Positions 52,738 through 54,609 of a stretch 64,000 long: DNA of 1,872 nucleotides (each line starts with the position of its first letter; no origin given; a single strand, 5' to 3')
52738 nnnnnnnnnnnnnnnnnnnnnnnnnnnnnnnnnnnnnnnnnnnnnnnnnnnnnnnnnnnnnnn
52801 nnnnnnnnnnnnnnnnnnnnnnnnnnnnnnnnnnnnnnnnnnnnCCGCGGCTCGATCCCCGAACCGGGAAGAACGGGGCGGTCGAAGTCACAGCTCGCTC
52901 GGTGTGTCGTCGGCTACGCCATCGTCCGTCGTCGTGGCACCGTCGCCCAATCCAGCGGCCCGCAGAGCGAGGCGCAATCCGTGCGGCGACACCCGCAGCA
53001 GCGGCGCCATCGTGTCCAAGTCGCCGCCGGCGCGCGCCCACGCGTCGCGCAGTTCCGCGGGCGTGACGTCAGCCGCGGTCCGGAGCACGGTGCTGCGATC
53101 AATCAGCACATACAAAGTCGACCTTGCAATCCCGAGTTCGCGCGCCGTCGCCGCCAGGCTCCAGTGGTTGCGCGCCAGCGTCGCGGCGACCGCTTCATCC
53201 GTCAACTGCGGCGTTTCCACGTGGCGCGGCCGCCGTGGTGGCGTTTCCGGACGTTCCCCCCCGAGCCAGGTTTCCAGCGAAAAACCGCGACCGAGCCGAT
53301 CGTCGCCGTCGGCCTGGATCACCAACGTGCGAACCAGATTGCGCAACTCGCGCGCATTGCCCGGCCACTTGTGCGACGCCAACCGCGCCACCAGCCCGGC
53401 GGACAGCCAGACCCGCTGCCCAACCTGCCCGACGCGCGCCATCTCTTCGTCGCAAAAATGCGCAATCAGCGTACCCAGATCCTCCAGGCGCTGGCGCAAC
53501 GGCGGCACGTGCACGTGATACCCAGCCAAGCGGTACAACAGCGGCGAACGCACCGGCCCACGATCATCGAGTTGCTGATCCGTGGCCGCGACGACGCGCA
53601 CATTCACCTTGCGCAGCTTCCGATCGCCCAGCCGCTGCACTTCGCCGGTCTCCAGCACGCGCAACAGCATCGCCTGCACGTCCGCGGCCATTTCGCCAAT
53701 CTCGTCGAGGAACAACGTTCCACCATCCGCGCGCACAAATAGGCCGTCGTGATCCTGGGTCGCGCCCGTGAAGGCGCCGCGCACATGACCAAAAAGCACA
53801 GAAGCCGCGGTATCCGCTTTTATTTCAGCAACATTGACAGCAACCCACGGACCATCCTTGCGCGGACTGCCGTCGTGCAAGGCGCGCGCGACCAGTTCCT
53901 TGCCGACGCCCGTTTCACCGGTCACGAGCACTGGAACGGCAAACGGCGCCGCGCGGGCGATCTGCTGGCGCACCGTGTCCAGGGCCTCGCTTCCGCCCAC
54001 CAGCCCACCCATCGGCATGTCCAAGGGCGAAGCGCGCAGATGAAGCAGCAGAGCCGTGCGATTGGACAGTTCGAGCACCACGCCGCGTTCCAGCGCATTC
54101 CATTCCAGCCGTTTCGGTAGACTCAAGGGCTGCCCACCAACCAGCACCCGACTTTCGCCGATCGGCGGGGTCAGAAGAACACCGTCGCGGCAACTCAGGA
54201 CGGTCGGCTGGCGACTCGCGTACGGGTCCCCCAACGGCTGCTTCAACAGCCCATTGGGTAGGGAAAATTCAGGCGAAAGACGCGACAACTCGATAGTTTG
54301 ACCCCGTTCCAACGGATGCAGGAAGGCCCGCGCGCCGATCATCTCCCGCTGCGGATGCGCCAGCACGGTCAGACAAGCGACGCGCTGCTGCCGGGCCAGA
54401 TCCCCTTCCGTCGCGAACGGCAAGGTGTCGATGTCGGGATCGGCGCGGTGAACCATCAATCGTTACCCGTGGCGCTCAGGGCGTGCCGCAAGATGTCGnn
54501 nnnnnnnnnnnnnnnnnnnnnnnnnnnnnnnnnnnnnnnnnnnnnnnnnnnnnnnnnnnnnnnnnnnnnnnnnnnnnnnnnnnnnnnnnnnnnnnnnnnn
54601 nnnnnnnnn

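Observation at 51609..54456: Self-contained sigma54 cascade: tandem-HTH activator, 12-bp-period GTCCGA array, -24/-12 promoter, LuxR-type regulator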

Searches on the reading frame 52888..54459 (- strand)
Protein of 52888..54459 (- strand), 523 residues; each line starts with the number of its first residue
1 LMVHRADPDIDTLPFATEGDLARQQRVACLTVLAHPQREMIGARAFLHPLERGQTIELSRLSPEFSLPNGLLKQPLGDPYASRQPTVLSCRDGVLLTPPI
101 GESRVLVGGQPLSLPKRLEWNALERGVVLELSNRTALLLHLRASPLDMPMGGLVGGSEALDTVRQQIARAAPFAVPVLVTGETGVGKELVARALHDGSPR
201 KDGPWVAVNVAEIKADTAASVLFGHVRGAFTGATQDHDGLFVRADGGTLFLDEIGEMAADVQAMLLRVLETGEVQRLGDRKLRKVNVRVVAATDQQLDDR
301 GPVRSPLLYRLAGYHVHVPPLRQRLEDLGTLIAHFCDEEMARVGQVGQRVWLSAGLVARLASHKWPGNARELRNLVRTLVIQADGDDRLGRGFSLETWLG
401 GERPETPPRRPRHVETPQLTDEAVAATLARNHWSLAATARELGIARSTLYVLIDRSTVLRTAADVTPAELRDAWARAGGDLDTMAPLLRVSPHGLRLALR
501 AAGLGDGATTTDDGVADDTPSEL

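Call 6: search_protein_families(library=pfam, proteins=[window:52888-54459:-], max_evalue=0.01)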
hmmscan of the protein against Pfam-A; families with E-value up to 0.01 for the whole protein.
window:52888-54459:- (523 aa): 13 families
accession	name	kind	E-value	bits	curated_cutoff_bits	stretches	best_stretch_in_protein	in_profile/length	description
PF00158.32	Sigma54_activat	-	1.4e-54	184.7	20.2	1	153-316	1-167/168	Sigma-54 interaction domain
PF14532.12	Sigma54_activ_2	-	2e-16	60.9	25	1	154-321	1-138/138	Sigma-54 interaction domain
PF25601.1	AAA_lid_14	-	2.2e-12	47.1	27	1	322-386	1-63/87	AAA+ ATPase lid domain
PF07728.20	AAA_5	-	3.3e-08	34.1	22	1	176-297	1-125/139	AAA domain (dynein-related subfamily)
PF02954.25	HTH_8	-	1.8e-07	31.2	22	1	424-450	10-36/42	Bacterial regulatory protein, Fis family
PF07724.20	AAA_2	-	2.1e-07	31.6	27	1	177-292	6-122/166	AAA domain (Cdc48 subfamily)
PF01078.27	Mg_chelatase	-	0.00016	21.6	20.3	1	232-275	93-136/207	Magnesium chelatase, subunit ChlI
PF00004.35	AAA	-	0.00056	20.8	21.2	1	177-295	1-110/131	ATPase family associated with various cellular activities (AAA)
PF13384.12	HTH_23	-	0.0013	19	24.6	1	421-455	6-40/50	Homeodomain-like domain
PF13518.12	HTH_28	-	0.0018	18.8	25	1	428-455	8-35/52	Helix-turn-helix domain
PF13556.12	HTH_30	-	0.0039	17.4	27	0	427-451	7-31/59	PucR C-terminal helix-turn-helix domain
PF00493.29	MCM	-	0.009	15.6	23.3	0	175-274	58-150/224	MCM P-loop domain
PF13191.12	AAA_16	-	0.0097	16.8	32.6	0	157-213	6-63/167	AAA ATPase domain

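Call 21: find_homologous_proteins(query=window:52888-54459:-, max_evalue=1e-30)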
Query window:52888-54459:- (523 aa): 7977 proteins with E <= 1e-30 among 8000 candidates; the best 120 are listed.
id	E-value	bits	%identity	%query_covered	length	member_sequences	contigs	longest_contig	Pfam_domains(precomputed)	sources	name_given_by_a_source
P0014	7.3e-238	809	74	98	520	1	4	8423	PF00158.33,PF07724.21,PF25601.2,PF02954.26,PF14532.13,PF07728.21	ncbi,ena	-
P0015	2.6e-237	807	74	98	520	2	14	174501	PF00158.33,PF07724.21,PF25601.2,PF02954.26,PF14532.13,PF07728.21,PF01078.28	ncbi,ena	-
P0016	1.9e-229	781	72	98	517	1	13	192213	PF00158.33,PF07724.21,PF25601.2,PF02954.26,PF14532.13,PF07728.21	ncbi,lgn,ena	-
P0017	1.9e-227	775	70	98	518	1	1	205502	PF00158.33,PF07724.21,PF25601.2,PF02954.26,PF14532.13,PF07728.21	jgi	jgi:two-component system nitrogen regulation response regulator GlnG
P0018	4.3e-227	773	72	99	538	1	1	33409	PF00158.33,PF07724.21,PF25601.2,PF02954.26,PF14532.13,PF07728.21,PF01078.28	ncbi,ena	-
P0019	1.7e-226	771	71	99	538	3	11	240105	PF00158.33,PF07724.21,PF25601.2,PF02954.26,PF14532.13,PF07728.21,PF01078.28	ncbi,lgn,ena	-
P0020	8.0e-223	759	70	98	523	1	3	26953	PF00158.33,PF07724.21,PF25601.2,PF02954.26,PF14532.13,PF07728.21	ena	-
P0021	3.0e-201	688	66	97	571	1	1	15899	PF00158.33,PF07724.21,PF25601.2,PF02954.26,PF14532.13,PF07728.21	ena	-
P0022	9.3e-184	630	62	95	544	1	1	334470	PF00158.33,PF07724.21,PF25601.2,PF02954.26,PF14532.13,PF07728.21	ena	-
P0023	1.8e-182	626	73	77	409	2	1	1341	PF00158.33,PF07724.21,PF25601.2,PF02954.26,PF14532.13,PF07728.21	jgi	jgi:two-component system nitrogen regulation response regulator GlnG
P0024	1.9e-174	600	59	94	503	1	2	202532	PF00158.33,PF07724.21,PF25601.2,PF02954.26,PF14532.13,PF07728.21,PF01078.28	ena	-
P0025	2.6e-173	596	60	95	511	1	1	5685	PF00158.33,PF07724.21,PF25601.2,PF02954.26,PF14532.13,PF07728.21,PF01078.28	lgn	-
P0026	1.0e-152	528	40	89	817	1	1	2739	PF00158.33,PF07724.21,PF25601.2,PF02954.26,PF00004.36,PF14532.13,PF07728.21,PF01078.28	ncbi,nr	ncbi:MAG TPA: sigma 54-interacting transcriptional regulator, partial [Kofleriaceae bacterium]|nr:si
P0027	1.1e-113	399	46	91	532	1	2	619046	PF00158.33,PF25601.2,PF02954.26,PF14532.13,PF07728.21,PF13556.13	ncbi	-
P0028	2.2e-111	392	48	92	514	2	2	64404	PF12728.14,PF00158.33,PF13384.13,PF25601.2,PF02954.26,PF14532.13,PF13556.13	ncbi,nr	ncbi:MAG: sigma 54-interacting transcriptional regulator [Myxococcaceae bacterium]|nr:sigma 54-inter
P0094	2.9e-103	365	44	92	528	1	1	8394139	PF00158.33,PF07724.21,PF25601.2,PF02954.26,PF14532.13,PF07728.21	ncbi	ncbi:sigma-54 dependent transcriptional regulator [Myxococcaceae bacterium GXIMD 01537]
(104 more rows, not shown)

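Call 22: find_encoding_contigs(protein=P0024, flank=4000, max_places=1)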
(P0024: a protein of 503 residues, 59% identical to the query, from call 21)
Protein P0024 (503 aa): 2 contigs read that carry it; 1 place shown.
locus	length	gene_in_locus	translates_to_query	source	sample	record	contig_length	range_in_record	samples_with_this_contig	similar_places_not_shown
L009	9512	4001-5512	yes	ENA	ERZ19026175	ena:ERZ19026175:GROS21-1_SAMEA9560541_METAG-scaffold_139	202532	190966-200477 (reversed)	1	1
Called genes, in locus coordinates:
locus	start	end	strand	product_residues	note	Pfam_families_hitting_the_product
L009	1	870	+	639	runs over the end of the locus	PF04851:ResIII (faint), PF00270:DEAD, PF13307:Helicase_C_2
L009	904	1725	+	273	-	PF00535:Glycos_transf_2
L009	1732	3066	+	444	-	PF16317:Glyco_hydro_99, PF14307:Glyco_tran_WbsX (weak)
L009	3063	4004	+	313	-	-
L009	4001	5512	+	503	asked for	PF00158:Sigma54_activat, PF14532:Sigma54_activ_2, PF01078:Mg_chelatase (faint), PF07724:AAA_2, PF07728:AAA_5, PF25601:AAA_lid_14, PF02954:HTH_8 (faint)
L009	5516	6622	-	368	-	PF00196:GerE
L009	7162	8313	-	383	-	-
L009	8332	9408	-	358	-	PF13623:SurA_N_2, PF13624:SurA_N_3, PF13145:Rotamase_2, PF13616:Rotamase_3, PF00639:Rotamase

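Call 23: find_encoding_contigs(protein=P0017, flank=4000, max_places=1)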
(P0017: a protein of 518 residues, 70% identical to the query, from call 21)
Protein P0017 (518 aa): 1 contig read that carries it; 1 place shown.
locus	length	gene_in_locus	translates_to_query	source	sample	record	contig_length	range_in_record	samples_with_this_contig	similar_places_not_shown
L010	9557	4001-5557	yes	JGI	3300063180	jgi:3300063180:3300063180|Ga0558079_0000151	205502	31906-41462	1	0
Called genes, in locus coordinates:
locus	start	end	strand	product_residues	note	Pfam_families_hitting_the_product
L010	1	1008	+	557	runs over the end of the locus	-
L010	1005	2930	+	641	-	PF00270:DEAD, PF04851:ResIII (faint), PF13307:Helicase_C_2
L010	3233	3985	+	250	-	PF00535:Glycos_transf_2, PF13641:Glyco_tranf_2_3 (weak)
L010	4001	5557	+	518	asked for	PF00158:Sigma54_activat, PF14532:Sigma54_activ_2, PF07724:AAA_2, PF07728:AAA_5 (weak), PF25601:AAA_lid_14, PF02954:HTH_8 (weak)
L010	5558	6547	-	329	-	PF00196:GerE, PF08281:Sigma70_r4_2 (weak)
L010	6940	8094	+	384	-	PF13449:Phytase-like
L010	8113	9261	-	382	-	-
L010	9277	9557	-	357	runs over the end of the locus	PF13623:SurA_N_2, PF13624:SurA_N_3, PF13145:Rotamase_2, PF13616:Rotamase_3, PF00639:Rotamase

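Call 24: find_encoding_contigs(protein=P0021, flank=4000, max_places=1)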
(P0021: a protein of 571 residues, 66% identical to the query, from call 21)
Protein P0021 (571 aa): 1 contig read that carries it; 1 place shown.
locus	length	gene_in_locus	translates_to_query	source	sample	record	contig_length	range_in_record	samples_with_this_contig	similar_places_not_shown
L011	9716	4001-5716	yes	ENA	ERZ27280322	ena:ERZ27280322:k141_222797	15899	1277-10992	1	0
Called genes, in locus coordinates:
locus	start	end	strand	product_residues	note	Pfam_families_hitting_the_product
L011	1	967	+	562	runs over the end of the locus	-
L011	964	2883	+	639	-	PF00270:DEAD, PF04851:ResIII (faint), PF13307:Helicase_C_2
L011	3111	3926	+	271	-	PF00535:Glycos_transf_2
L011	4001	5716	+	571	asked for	PF00158:Sigma54_activat, PF14532:Sigma54_activ_2, PF07724:AAA_2, PF07728:AAA_5, PF25601:AAA_lid_14, PF02954:HTH_8 (faint)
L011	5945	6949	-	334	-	PF00196:GerE (weak), PF08281:Sigma70_r4_2 (weak)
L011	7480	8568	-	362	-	-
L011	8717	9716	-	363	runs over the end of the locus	PF13623:SurA_N_2, PF13624:SurA_N_3, PF13145:Rotamase_2, PF13616:Rotamase_3, PF00639:Rotamase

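Call 25: find_encoding_contigs(protein=P0020, flank=4000, max_places=1)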
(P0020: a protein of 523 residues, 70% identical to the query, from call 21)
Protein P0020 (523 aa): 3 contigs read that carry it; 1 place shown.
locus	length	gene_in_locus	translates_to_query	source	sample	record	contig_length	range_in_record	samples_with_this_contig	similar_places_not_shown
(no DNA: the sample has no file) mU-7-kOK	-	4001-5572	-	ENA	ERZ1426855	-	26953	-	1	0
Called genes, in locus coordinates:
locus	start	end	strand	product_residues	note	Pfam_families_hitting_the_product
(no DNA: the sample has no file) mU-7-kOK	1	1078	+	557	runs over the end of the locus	-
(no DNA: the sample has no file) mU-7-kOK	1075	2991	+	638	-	PF00270:DEAD, PF04851:ResIII (faint), PF13307:Helicase_C_2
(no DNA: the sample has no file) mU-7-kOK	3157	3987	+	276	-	PF00535:Glycos_transf_2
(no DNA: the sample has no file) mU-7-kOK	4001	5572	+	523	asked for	PF00158:Sigma54_activat, PF14532:Sigma54_activ_2, PF07724:AAA_2, PF07728:AAA_5, PF25601:AAA_lid_14, PF02954:HTH_8 (weak)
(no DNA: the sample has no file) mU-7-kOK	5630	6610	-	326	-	PF00196:GerE (weak)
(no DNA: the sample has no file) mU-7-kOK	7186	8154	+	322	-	PF13449:Phytase-like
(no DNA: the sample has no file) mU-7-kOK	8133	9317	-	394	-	-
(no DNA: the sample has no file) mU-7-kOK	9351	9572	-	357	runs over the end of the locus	PF13623:SurA_N_2, PF13624:SurA_N_3, PF13145:Rotamase_2, PF13616:Rotamase_3, PF00639:Rotamase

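Call 45: predict_structure(alignment_id=A3)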
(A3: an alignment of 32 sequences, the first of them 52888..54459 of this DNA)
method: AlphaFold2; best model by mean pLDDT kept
length: 523 residues; sequences in the alignment: 32
mean_pLDDT: 86.9   pTM: 0.71
mean pLDDT of the five models: 86.9, 86.9, 85.4, 83.6, 82.5
residues with pLDDT >= 90: 368; 70-90: 91; 50-70: 13; < 50: 51
segments of 3 or more residues with pLDDT < 50: 1-17, 401-416, 508-523
pLDDT, mean of each block of 10 residues (from residue 1): 37 48 81 95 96 96 93 94 96 95 93 97 96 97 87 91 94 95 93 96 97 93 96 95 98 93 96 97 97 80 83 93 93 94 88 93 80 92 85 80 41 56 93 92 91 89 92 94 92 92 68 41 44
secondary structure, 60 per line:
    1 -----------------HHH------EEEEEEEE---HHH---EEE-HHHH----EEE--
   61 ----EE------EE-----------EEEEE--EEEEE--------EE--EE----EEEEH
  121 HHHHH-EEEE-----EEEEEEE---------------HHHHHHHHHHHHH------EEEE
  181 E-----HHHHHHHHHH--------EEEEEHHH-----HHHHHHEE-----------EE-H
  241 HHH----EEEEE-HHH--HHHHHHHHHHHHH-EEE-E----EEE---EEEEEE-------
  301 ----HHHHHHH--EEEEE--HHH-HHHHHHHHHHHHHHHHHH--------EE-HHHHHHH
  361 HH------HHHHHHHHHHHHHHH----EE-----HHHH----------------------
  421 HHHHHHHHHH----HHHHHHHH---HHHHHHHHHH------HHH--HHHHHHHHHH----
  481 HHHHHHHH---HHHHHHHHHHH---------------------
elements in order: E27-34 E44-46 H48-51 E56-58 E86-90 E93-97 E116-119 H120-125 E127-130 E136-142 H158-170 E177-181 H187-196 E205-209 H218-223 H240-243 E248-252 H259-271 E273-275 E282-284 E288-293 H305-311 E314-318 H325-342 H354-362 H369-383 H395-398 H421-430 H435-442 H446-455 H467-476 H481-488 H492-502

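Call 50: fold_search(model_id=the predicted structure, library=pdb)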
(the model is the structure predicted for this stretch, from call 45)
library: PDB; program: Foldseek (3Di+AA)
matches with E <= 10: 1805; with E <= 0.001: 987
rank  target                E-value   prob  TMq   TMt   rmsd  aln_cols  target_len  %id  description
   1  1ny5_A                4.3e-23  1.00  0.43  0.58   1.7       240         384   42  Crystal structure of sigm54 activator (AAA+ ATPase) in the inactive state (released 2003-11-11)
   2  6jdi                  7.5e-23  1.00  0.42  0.85   1.8       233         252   43  Central domain of FleQ H287N mutant in complex with ATPgS and Mg (released 2019-11-27)
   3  1ny5_B                7.9e-23  1.00  0.43  0.58   1.6       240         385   42  Crystal structure of sigm54 activator (AAA+ ATPase) in the inactive state (released 2003-11-11)
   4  8p53_C                1.1e-22  1.00  0.40  0.55   3.0       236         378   44  Cryo-EM structure of the c-di-GMP-free FleQ-FleN master regulator complex of P. aeruginosa (released 2023-12-13)
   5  5exp                  1.4e-22  1.00  0.41  0.84   2.1       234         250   43  AAA+ domain of FleQ from Pseudomonas aeruginosa (released 2016-01-13)
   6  6lua_D                1.5e-22  1.00  0.43  0.89   1.7       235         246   36  Cis-mutant R349A of the central AAA+ domain of the flagellar regulatory protein FlrC (released 2020-03-18)
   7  4qht_C                1.9e-22  1.00  0.42  0.87   1.6       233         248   37  Crystal structure of AAA+/ sigma 54 activator domain of the flagellar regulatory protein FlrC from Vibrio cholerae in  (released 2014-07-16)
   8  6jdl                  2.3e-22  1.00  0.41  0.82   2.6       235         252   44  Central domain of FleQ H287A mutant in complex with ATPgS and Mg (released 2019-11-27)
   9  4qhs_F                2.4e-22  1.00  0.41  0.87   1.5       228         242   37  Crystal structure of AAA+sigma 54 activator domain of the flagellar regulatory protein FlrC of Vibrio cholerae in nucl (released 2014-07-16)
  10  4qhs_B                2.5e-22  1.00  0.41  0.86   1.8       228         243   37  Crystal structure of AAA+sigma 54 activator domain of the flagellar regulatory protein FlrC of Vibrio cholerae in nucl (released 2014-07-16)
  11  6luf_C                3.8e-22  1.00  0.43  0.90   1.6       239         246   36  Trans-acting mutant Y290A of the central AAA+ domain of the flagellar regulatory protein FlrC (released 2020-03-18)
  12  6luf_A                6.2e-22  1.00  0.42  0.88   1.6       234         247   36  Trans-acting mutant Y290A of the central AAA+ domain of the flagellar regulatory protein FlrC (released 2020-03-18)
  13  5exs                  6.2e-22  1.00  0.41  0.82   2.6       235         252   44  AAA+ ATPase FleQ from Pseudomonas aeruginosa bound to ATP-gamma-S (released 2016-01-13)
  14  3m0e_A                6.2e-22  1.00  0.41  0.84   2.6       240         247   42  Crystal structure of the ATP-bound state of Walker B mutant of NtrC1 ATPase domain (released 2010-11-03)
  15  4lzz_W                6.2e-22  1.00  0.43  0.86   2.5       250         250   41  Nucleotide-induced asymmetry within atpase activator ring drives s54-RNAP interaction and ATP hydrolysis (released 2013-12-04)
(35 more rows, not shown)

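Call 57: find_encoding_contigs(protein=P0094, flank=4000, max_places=1)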
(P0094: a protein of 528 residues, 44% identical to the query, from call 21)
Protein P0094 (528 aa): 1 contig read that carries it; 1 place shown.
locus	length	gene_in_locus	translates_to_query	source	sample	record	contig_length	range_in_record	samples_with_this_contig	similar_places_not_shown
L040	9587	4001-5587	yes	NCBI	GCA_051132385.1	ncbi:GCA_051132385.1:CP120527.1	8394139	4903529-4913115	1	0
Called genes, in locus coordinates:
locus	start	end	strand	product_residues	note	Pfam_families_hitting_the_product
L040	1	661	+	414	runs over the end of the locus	-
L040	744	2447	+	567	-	-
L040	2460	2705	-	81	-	-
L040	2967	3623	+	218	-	PF04199:Cyclase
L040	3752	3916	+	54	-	-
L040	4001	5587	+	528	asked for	PF00158:Sigma54_activat, PF14532:Sigma54_activ_2, PF07724:AAA_2 (weak), PF07728:AAA_5, PF25601:AAA_lid_14, PF02954:HTH_8 (weak)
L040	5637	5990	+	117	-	-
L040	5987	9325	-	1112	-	PF00069:Pkinase, PF07714:PK_Tyr_Ser-Thr, PF14559:TPR_19 (faint), PF07719:TPR_2 (faint), PF13431:TPR_17 (faint), PF00515:TPR_1 (faint), PF13414:TPR_11 (weak)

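Call 71: find_encoding_contigs(protein=P0025, flank=4000, max_places=1)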
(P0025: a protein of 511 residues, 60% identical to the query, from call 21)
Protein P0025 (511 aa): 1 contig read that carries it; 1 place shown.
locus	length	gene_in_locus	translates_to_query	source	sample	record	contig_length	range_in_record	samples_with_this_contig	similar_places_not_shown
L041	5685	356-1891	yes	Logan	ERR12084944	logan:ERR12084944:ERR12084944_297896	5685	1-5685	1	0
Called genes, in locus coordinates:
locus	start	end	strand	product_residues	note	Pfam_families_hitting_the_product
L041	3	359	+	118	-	?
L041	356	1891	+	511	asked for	PF00158:Sigma54_activat, PF01078:Mg_chelatase (faint), PF14532:Sigma54_activ_2, PF07724:AAA_2, PF07728:AAA_5 (weak), PF02954:HTH_8 (faint), PF25601:AAA_lid_14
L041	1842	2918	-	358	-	PF00196:GerE (weak)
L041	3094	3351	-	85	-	-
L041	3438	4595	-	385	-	-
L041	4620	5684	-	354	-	?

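Call 98: find_encoding_contigs(protein=P0027, flank=5000, max_places=1)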
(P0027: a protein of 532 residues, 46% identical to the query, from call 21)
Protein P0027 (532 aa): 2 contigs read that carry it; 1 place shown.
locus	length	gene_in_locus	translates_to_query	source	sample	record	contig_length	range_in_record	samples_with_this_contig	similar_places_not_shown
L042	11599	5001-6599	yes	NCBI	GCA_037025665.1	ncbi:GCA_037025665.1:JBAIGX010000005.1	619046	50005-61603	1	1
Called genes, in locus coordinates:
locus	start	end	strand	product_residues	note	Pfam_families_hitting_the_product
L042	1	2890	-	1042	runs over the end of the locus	PF00109:ketoacyl-synt, PF02801:Ketoacyl-synt_C, PF16197:KAsynt_C_assoc, PF22621:CurL-like_PKS_C, PF22336:RhiE-like_linker, PF00698:Acyl_transf_1, PF00550:PP-binding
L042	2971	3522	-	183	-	-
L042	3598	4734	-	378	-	PF01636:APH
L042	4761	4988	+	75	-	-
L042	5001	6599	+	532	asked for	PF00158:Sigma54_activat, PF14532:Sigma54_activ_2, PF07728:AAA_5 (weak), PF25601:AAA_lid_14, PF02954:HTH_8 (weak), PF13556:HTH_30 (faint)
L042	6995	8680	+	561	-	PF00005:ABC_tran, PF02463:SMC_N (faint), PF13304:AAA_21 (faint), PF13476:AAA_23 (faint), PF12848:ABC_tran_Xtn, PF00005:ABC_tran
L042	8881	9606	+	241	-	-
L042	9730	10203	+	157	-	-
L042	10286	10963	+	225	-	PF04203:Sortase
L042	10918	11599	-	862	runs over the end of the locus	PF02743:dCache_1 (weak), PF00672:HAMP, PF00512:HisKA, PF02518:HATPase_c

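Call 99: find_encoding_contigs(protein=P0028, flank=5000, max_places=1)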
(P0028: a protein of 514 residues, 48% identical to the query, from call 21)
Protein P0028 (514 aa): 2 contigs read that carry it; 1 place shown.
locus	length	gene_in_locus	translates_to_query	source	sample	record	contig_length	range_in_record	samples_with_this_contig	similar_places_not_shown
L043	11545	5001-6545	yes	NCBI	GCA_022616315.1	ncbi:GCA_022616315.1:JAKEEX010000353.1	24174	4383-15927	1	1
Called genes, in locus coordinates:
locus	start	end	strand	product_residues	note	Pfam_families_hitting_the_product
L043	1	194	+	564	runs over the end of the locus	-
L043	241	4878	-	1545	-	PF00069:Pkinase, PF07714:PK_Tyr_Ser-Thr, PF20703:nSTAND1, PF13191:AAA_16, PF23414:Beta-prop_EML_2, PF24814:WD40_Prp19, PF24817:WD40_WDHD1_1st, PF25174:Beta-prop_THOC3, +64 more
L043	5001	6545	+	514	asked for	PF13556:HTH_30 (faint), PF00158:Sigma54_activat, PF14532:Sigma54_activ_2, PF25601:AAA_lid_14, PF02954:HTH_8 (weak), PF13384:HTH_23 (weak), PF12728:HTH_17 (faint)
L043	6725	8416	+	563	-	PF18998:Flg_new_2 (faint)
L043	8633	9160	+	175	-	-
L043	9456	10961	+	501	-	-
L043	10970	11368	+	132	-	PF11969:DcpS_C, PF01230:HIT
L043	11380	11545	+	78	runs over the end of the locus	-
